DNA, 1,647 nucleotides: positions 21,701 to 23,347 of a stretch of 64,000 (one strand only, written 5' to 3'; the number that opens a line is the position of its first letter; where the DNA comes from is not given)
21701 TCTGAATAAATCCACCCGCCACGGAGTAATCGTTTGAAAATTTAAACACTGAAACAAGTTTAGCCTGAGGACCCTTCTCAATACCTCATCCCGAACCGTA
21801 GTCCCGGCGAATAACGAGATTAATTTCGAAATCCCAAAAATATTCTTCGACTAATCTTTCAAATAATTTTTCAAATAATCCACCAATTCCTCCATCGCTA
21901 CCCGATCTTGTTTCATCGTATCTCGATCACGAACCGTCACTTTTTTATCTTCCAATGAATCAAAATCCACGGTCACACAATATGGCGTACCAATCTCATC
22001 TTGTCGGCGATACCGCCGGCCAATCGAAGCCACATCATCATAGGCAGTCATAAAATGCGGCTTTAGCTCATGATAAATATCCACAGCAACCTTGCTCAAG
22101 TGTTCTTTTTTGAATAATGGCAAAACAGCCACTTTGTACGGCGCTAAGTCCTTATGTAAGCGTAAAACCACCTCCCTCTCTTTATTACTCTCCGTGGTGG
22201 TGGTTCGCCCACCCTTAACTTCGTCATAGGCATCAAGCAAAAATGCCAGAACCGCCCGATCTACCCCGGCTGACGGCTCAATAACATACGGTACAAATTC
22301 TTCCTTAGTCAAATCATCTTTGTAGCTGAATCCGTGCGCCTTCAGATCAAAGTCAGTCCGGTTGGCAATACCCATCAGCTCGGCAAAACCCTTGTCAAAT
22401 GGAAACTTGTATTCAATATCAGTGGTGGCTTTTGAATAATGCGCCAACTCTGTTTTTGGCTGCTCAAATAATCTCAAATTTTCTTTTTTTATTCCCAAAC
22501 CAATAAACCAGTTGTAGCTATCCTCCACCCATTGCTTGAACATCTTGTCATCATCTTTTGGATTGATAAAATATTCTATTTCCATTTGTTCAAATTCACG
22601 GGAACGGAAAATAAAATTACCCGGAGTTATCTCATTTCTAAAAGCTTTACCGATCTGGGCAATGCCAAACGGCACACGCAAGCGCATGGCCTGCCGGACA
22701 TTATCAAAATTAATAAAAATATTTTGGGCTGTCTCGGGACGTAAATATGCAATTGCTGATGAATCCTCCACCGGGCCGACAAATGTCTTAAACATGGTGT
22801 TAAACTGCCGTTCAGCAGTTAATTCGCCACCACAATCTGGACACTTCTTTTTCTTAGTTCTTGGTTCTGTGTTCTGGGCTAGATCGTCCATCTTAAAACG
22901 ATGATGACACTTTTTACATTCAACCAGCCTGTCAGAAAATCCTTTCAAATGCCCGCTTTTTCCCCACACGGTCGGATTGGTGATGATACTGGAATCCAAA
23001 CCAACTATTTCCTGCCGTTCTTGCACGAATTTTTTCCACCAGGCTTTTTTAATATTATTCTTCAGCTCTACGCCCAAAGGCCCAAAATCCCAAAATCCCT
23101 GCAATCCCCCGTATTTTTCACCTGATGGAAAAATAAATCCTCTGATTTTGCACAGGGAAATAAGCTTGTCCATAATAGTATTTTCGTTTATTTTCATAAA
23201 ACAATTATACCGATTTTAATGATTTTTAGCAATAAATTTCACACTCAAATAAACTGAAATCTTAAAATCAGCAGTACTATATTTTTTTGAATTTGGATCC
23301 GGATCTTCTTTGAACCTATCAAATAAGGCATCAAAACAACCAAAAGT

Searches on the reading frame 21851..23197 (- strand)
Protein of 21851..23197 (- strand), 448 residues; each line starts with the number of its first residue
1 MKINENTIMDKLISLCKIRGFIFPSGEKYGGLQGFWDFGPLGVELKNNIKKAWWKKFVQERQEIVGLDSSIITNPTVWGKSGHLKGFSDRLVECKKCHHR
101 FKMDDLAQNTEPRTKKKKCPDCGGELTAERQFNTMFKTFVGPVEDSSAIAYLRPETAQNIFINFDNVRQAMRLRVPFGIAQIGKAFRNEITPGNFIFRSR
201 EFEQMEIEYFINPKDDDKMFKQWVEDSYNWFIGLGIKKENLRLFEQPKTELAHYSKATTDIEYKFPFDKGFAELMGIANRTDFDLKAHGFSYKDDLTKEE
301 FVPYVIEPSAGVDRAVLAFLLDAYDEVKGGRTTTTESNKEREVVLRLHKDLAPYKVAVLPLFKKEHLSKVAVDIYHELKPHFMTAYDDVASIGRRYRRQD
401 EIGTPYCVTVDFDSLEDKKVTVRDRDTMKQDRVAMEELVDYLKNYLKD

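Call 25: search_protein_families(library=pfam, proteins=[window:21851-23197:-], max_evalue=0.0001)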
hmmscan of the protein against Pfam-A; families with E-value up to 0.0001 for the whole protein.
window:21851-23197:- (448 aa): 2 families
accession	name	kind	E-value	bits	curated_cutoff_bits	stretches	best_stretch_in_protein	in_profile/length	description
PF03129.25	HGTP_anticodon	-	7.6e-23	80.9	21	1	355-444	1-93/94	Anticodon binding domain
PF00587.30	tRNA-synt_2b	-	4.2e-13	50.2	29.3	1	150-320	11-176/179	tRNA synthetase class II core domain (G, H, P, S and T)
